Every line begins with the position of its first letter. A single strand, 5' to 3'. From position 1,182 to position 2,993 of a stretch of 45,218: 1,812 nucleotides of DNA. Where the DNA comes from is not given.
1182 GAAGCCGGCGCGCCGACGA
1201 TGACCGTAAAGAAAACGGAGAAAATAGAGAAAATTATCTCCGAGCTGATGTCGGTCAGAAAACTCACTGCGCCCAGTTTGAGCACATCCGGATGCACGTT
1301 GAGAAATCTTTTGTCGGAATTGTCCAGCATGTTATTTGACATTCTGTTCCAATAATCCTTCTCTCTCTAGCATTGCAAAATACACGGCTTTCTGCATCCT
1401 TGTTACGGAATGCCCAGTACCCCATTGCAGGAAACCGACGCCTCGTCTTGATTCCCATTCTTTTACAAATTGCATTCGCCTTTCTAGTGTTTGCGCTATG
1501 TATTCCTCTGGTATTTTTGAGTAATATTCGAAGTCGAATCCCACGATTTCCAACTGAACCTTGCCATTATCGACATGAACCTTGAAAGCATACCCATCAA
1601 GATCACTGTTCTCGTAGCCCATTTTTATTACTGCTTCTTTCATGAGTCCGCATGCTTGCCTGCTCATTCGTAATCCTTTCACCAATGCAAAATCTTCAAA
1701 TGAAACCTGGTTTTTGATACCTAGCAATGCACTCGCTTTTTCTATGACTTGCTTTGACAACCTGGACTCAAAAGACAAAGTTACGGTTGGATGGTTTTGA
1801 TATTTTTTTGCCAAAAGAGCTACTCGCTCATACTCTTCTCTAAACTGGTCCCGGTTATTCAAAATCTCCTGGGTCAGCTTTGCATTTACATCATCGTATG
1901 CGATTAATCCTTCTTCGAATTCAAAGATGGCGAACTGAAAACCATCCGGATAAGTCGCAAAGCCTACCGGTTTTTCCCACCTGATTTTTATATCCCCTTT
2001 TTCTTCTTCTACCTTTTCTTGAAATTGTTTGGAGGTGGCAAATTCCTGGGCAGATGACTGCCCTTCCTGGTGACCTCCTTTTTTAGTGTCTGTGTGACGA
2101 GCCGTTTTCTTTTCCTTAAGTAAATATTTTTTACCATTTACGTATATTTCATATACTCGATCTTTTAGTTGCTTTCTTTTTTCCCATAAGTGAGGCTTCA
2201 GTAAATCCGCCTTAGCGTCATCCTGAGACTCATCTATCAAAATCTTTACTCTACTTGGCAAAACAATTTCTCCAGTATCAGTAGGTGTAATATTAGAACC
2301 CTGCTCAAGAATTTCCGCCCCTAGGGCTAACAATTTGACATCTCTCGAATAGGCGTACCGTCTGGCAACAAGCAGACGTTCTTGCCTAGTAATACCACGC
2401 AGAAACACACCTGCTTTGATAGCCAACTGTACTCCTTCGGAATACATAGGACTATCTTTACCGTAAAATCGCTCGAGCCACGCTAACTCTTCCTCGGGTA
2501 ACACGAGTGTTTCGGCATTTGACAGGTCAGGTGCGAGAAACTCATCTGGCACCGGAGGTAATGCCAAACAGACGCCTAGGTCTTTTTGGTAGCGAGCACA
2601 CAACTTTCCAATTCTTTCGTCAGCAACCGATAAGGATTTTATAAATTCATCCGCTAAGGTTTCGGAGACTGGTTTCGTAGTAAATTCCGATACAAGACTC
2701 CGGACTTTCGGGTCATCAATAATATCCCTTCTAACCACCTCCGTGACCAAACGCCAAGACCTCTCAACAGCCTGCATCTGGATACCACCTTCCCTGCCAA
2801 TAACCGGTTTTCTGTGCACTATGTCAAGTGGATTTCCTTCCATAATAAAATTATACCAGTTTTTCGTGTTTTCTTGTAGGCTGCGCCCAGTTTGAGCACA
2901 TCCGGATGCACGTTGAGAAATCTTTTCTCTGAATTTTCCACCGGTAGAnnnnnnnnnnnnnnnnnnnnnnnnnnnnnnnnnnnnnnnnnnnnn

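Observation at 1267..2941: A 1.6-kb AT-richer cassette with an orphan 503-aa gene, inserted into the 5' end of the MFS gene and bounded by a 46-bp perfect direct repeat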

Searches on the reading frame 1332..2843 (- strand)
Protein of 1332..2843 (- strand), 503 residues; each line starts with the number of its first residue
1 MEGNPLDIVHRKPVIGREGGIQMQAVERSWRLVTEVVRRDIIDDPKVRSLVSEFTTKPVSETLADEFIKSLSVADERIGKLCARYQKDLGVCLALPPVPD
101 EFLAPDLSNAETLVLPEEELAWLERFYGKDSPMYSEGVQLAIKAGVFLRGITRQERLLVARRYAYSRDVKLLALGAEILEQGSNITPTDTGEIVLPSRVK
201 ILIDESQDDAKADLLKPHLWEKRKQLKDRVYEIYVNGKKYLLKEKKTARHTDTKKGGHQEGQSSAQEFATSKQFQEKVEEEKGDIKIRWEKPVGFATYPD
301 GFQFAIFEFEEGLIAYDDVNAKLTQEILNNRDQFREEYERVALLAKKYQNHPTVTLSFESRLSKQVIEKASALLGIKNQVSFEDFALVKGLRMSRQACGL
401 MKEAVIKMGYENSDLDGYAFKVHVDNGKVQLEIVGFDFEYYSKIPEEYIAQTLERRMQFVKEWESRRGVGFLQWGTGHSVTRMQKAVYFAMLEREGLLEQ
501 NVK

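Call 4: search_protein_families(library=pfam, proteins=[window:1332-2843:-], max_evalue=1)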
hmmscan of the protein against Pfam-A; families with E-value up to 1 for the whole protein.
window:1332-2843:- (503 aa): 1 family
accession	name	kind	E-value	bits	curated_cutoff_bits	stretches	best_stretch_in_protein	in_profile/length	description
PF14069.11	SpoVIF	-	0.11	12.6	27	1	31-71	17-60/72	Stage VI sporulation protein F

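Call 7: find_homologous_proteins(query=window:1332-2843:-, max_evalue=0.001)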
Query window:1332-2843:- (503 aa): 81 proteins with E <= 0.001 among 8000 candidates.
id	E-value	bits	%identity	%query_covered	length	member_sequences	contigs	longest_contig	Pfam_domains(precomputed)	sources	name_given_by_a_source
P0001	0.0e+0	1122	100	100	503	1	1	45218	-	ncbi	-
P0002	1.2e-162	560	51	99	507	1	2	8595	-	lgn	-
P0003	1.4e-155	537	50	99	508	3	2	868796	-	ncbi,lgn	-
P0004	2.4e-155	536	49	100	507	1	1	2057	-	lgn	-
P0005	8.5e-150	518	49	98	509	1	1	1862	-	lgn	-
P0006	2.9e-148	513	49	100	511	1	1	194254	-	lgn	-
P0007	5.6e-146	505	49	99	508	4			-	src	-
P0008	7.2e-145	501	47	100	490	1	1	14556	-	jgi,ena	-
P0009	6.6e-144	498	48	98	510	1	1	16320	-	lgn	-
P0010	1.8e-143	497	49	98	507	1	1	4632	-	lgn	-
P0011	2.4e-143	496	47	97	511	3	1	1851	-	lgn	-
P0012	6.6e-142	492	46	98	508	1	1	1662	-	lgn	-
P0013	4.6e-141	489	47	98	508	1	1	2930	-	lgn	-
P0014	9.3e-141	488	48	99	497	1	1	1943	-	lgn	-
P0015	2.3e-138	480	46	96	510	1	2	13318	-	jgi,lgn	-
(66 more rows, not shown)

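Call 8: search_protein_families(library=phrogs, proteins=[window:1332-2843:-], max_evalue=1)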
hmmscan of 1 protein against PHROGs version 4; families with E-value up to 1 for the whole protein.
window:1332-2843:- (503 aa): 1 family
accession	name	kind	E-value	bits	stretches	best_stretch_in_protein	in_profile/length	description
phrog_17481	-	tail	0.079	14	1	267-343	81-157/185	minor tail protein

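Call 9: search_protein_families(library=padloc, proteins=[window:1332-2843:-], max_evalue=1)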
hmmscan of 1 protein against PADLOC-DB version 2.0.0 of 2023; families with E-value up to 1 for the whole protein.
window:1332-2843:- (503 aa): 0 families

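Call 10: search_protein_families(library=ncbifam, proteins=[window:1332-2843:-], max_evalue=1)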
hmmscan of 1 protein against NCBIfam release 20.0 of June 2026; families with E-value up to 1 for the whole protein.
window:1332-2843:- (503 aa): 0 families

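Call 14: find_related_loci(query=A1, collection=genome_contigs, flank=6000)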
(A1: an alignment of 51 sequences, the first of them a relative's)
Query A1 (503 aa) in genome_contigs; peptide patterns used: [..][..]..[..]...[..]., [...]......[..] (x = any residue, [..] = any of these).
164 stretches matched a pattern; 25 encode a relative of the query (tblastn E <= 1e-3); 25 distinct loci.
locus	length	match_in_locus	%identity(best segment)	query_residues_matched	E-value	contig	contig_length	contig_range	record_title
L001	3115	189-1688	49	7-503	3e-164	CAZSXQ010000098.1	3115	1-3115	MAG TPA_asm: uncultured Gammaproteobacteria bacterium isolate SRP011637_co1_148 genome assembly, contig: NODE_15014_leng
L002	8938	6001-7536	43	3-498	3e-126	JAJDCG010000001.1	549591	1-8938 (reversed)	MAG: Candidatus Levyibacteriota bacterium isolate OFTM197 OFTM197_0, whole genome shotgun sequence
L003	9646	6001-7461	41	1-501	3e-123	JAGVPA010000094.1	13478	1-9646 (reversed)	MAG: bacterium isolate DeMMO3_36 c_000000025532, whole genome shotgun sequence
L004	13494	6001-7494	41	7-499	4e-119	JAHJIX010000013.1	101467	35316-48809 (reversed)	MAG: Patescibacteria group bacterium isolate Modern_marine_rock_biofilm.mb.118 Modern_marine_roc.mb.118_k141_403290, who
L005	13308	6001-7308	38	21-495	1e-106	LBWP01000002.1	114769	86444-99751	MAG: Candidatus Woesebacteria bacterium GW2011_GWA1_39_21 UT39_C0002, whole genome shotgun sequence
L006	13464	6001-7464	39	8-497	2e-100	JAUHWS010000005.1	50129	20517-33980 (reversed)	MAG: bacterium isolate 2_bin.3 NODE_579_length_50129_cov_3.408444, whole genome shotgun sequence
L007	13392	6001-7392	38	7-491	2e-100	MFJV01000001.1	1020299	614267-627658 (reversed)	MAG: Candidatus Gottesmanbacteria bacterium RIFCSPLOWO2_01_FULL_43_11b rifcsplowo2_01_scaffold_30, whole genome shotgun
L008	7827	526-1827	39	26-496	1e-98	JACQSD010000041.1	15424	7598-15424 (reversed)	MAG: Candidatus Uhrbacteria bacterium isolate NC_groundwater_1376_Ag_S-0.2um_49_27 S_p2_S4_coassembly_k141_2226215, whol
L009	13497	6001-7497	36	7-497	2e-96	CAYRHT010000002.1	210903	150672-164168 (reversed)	MAG TPA_asm: uncultured Gammaproteobacteria bacterium isolate binchicken_co28_75 genome assembly, contig: NODE_18_length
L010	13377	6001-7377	38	26-496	1e-92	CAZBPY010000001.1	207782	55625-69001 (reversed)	MAG TPA_asm: uncultured Candidatus Saccharibacteria bacterium isolate binchicken_co350_76 genome assembly, contig: NODE_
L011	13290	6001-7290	36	23-495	6e-82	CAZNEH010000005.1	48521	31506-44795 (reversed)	MAG TPA_asm: uncultured Gammaproteobacteria bacterium isolate SRP167671_co2_232 genome assembly, contig: NODE_915_length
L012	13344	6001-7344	35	11-454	8e-82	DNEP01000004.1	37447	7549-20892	MAG TPA_asm: Candidatus Paceibacterota bacterium isolate UBA12128 contig_842, whole genome shotgun sequence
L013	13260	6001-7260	33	14-445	3e-77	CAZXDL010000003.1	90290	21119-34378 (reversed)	MAG TPA_asm: uncultured Candidatus Saccharibacteria bacterium isolate SRP133034_co1_19 genome assembly, contig: NODE_106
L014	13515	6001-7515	33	8-503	5e-76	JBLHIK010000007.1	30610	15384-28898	MAG: Flavobacteriaceae bacterium isolate 3300054975_66 Ga0535640_0000865, whole genome shotgun sequence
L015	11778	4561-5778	37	10-440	2e-72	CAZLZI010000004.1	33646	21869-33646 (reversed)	MAG TPA_asm: uncultured Candidatus Saccharibacteria bacterium isolate binchicken_co105_118 genome assembly, contig: NODE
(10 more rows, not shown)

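Call 24: predict_structure(alignment_id=A1)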
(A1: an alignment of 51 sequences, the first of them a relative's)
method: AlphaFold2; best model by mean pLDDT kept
length: 503 residues; sequences in the alignment: 51
mean_pLDDT: 94.0   pTM: 0.90
mean pLDDT of the five models: 94.0, 93.1, 92.5, 91.9, 91.9
residues with pLDDT >= 90: 453; 70-90: 30; 50-70: 18; < 50: 2
segments of 3 or more residues with pLDDT < 50: none
pLDDT, mean of each block of 10 residues (from residue 1): 68 86 94 96 97 98 98 95 95 97 97 95 97 96 96 96 98 98 93 98 96 96 94 98 97 94 98 94 96 98 98 95 98 98 96 76 70 76 98 97 97 87 96 96 98 97 95 92 96 97 92
secondary structure, 60 per line:
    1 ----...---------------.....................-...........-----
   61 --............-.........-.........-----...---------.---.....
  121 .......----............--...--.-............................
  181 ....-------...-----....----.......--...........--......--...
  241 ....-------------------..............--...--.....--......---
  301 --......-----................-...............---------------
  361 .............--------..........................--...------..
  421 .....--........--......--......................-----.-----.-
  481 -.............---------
elements in order: H23-43 H45-55 H63-74 H76-84 H86-94 H116-127 H132-143 H153-184 E192-194 E200-203 H208-214 E220-227 E230-235 E238-244 H264-277 E280-282 E285-289 E292-297 E303-308 H316-329 H331-345 H361-373 H382-407 E410-412 E419-425 E428-435 E441-443 H446-467 H482-494

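Call 26: fold_search(model_id=the predicted structure, library=pdb)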
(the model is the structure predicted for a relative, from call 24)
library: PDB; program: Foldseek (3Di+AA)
matches with E <= 10: 480; with E <= 0.001: 1
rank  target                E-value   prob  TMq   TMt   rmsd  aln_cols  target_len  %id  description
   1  2q83_B                8.8e-04  0.93  0.17  0.23  15.7       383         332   10  Crystal structure of ytaA (2635576) from Bacillus subtilis at 2.50 A resolution (released 2007-06-26)
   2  2q83_A                1.7e-03  0.93  0.18  0.25  17.4       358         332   11  Crystal structure of ytaA (2635576) from Bacillus subtilis at 2.50 A resolution (released 2007-06-26)
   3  1j7i                  2.6e-03  0.91  0.16  0.28  19.3       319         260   11  Crystal Structure of 3',5"-Aminoglycoside Phosphotransferase Type IIIa Apoenzyme (released 2001-08-08)
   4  6zwm_A                5.7e-03  0.57  0.18  0.06  21.3       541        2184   11  cryo-EM structure of human mTOR complex 2, overall refinement (released 2020-11-18)
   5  4ork_C                7.4e-03  0.80  0.18  0.27  19.8       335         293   10  Crystal Structure of the Phosphotransferase Domain of the Bifunctional Aminoglycoside Resistance Enzyme AAC(6')-Ie-APH (released 2014-07-02)
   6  4gkh_G                8.2e-03  0.84  0.17  0.27  18.6       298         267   10  Crystal structure of the aminoglycoside phosphotransferase APH(3')-Ia, with substrate kanamycin and small molecule inh (released 2012-09-05)
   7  4fev_F                8.6e-03  0.87  0.17  0.29  18.5       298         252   10  Crystal structure of the aminoglycoside phosphotransferase APH(3')-Ia, with substrate kanamycin and small molecule inh (released 2012-06-20)
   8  4few_A                8.6e-03  0.80  0.16  0.26  19.8       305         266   10  Crystal structure of the aminoglycoside phosphotransferase APH(3')-Ia, with substrate kanamycin and small molecule inh (released 2012-06-20)
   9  4fev_D                9.5e-03  0.82  0.17  0.27  19.2       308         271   13  Crystal structure of the aminoglycoside phosphotransferase APH(3')-Ia, with substrate kanamycin and small molecule inh (released 2012-06-20)
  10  4gki_L                9.5e-03  0.80  0.16  0.27  19.6       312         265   11  Crystal structure of the aminoglycoside phosphotransferase APH(3')-Ia, with substrate kanamycin and small molecule inh (released 2012-09-05)
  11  6dfl_A                1.0e-02  0.98  0.23  0.42  11.8       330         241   11  WaaP in complex with acyl carrier protein (released 2019-04-03)
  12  6hwl_A                1.2e-02  0.63  0.17  0.20  19.2       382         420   11  Glucosamine kinase in complex with glucosamine, ADP and inorganic phosphate (released 2019-05-01)
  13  4gkh_B                1.2e-02  0.84  0.17  0.28  18.9       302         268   11  Crystal structure of the aminoglycoside phosphotransferase APH(3')-Ia, with substrate kanamycin and small molecule inh (released 2012-09-05)
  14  8rcn_B                1.4e-02  0.30  0.17  0.08  22.5       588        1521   11  CryoEM structure of mTORC1 with a paediatric kidney cancer-associated 1455-EWED-1458 duplication in mTOR, Focused regi (released 2024-09-11)
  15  4gkh_H                1.5e-02  0.72  0.16  0.28  19.8       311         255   11  Crystal structure of the aminoglycoside phosphotransferase APH(3')-Ia, with substrate kanamycin and small molecule inh (released 2012-09-05)
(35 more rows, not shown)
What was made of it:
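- On Insertion sequence / transposon: Calls 4, 8, 10, 26.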

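Call 27: search_solved_structures(query=A1, max_evalue=10)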
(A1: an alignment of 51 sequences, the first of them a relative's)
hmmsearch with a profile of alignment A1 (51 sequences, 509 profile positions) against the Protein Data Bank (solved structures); distinct sequences matched with E-value up to 10: 0.
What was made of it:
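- Tried and rejected: PHROGs, PADLOC, NCBIfam and a PDB sequence profile search (calls 8, 9, 10, 27).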

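Call 37: find_encoding_contigs(protein=P0003, flank=6000, max_places=3)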
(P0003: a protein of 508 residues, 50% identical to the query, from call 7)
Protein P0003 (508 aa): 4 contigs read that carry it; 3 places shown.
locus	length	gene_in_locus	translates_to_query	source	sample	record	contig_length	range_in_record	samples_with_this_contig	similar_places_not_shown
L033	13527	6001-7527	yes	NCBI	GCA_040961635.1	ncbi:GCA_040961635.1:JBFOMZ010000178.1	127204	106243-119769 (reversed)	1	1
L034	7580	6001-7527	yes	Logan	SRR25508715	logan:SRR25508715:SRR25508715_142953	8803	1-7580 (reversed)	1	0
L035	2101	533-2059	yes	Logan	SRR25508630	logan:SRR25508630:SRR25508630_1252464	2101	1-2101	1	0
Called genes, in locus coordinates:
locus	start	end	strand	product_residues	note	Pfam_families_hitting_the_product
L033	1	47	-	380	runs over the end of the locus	PF00438:S-AdoMet_synt_N, PF02772:S-AdoMet_synt_M, PF02773:S-AdoMet_synt_C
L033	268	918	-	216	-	-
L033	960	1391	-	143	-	PF06966:DUF1295 (weak), PF02544:Steroid_dh (faint), PF04140:ICMT (weak), PF04191:PEMT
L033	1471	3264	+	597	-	-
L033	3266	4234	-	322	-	PF00248:Aldo_ket_red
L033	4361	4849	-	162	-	-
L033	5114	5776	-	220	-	PF05552:MS_channel_1st_1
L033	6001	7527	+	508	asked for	-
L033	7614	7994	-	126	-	PF08378:NERD (weak), PF02021:UPF0102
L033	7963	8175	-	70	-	-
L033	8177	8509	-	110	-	PF01245:Ribosomal_L19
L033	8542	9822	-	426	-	PF00709:Adenylsucc_synt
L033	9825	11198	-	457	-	PF00206:Lyase_1, PF08328:ASL_C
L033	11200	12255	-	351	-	PF00478:IMPDH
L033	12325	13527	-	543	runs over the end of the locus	PF06418:CTP_synth_N, PF00117:GATase, PF07722:Peptidase_C26 (weak)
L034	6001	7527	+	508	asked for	-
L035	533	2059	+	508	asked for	-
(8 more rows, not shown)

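Call 44: fold_search(model_id=the predicted structure, library=viral)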
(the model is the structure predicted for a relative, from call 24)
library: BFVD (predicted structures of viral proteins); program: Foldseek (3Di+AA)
matches with E <= 10: 324; with E <= 0.001: 0
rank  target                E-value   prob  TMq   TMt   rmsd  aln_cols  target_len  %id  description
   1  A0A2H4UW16            6.5e-03  0.90  0.17  0.22  15.9       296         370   12  Protein kinase domain-containing protein [Bodo saltans virus]
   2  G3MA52                1.8e-02  0.28  0.12  0.15  20.9       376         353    7  Gp311 [Bacillus phage G]
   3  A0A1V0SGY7            1.9e-02  0.97  0.17  0.26   9.0       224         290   12  Serine/threonine protein kinase [Hokovirus HKV1]
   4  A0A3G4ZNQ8            1.9e-02  0.60  0.19  0.23  13.8       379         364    8  Protein kinase domain protein [Terrestrivirus sp.]
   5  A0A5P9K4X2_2          3.6e-02  0.75  0.26  0.13  19.1       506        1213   10  Replicase polyprotein 1ab [Serpentovirinae sp.]
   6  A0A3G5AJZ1            5.4e-02  0.57  0.23  0.30  18.0       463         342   10  Protein kinase domain-containing protein [Solivirus sp.]
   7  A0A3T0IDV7            5.4e-02  0.07  0.08  0.06  25.6       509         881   11  (no name in the UniProt tables at hand)
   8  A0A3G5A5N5            6.6e-02  0.63  0.20  0.22  12.2       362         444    8  Putative serine/threonine-protein kinase pim-2-like protein [Harvfovirus sp.]
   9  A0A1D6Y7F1            7.7e-02  0.33  0.12  0.22  17.3       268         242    9  (no name in the UniProt tables at hand)
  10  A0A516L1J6            8.1e-02  0.05  0.09  0.09  36.4       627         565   12  (no name in the UniProt tables at hand)
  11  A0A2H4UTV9            9.5e-02  0.60  0.23  0.25  11.8       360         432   10  Serine/threonine protein kinase [Bodo saltans virus]
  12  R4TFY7                1.0e-01  0.91  0.19  0.32   8.3       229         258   13  (no name in the UniProt tables at hand)
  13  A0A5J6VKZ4            1.3e-01  0.41  0.26  0.23  24.6       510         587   11  Protein kinase domain-containing protein [Megaviridae environmental sample]
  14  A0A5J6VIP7            1.6e-01  0.54  0.22  0.14  14.6       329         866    9  Protein kinase domain-containing protein [Megaviridae environmental sample]
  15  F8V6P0                1.6e-01  0.28  0.23  0.23  19.9       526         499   11  Uncharacterized protein L702a [Acanthamoeba polyphaga mimivirus]
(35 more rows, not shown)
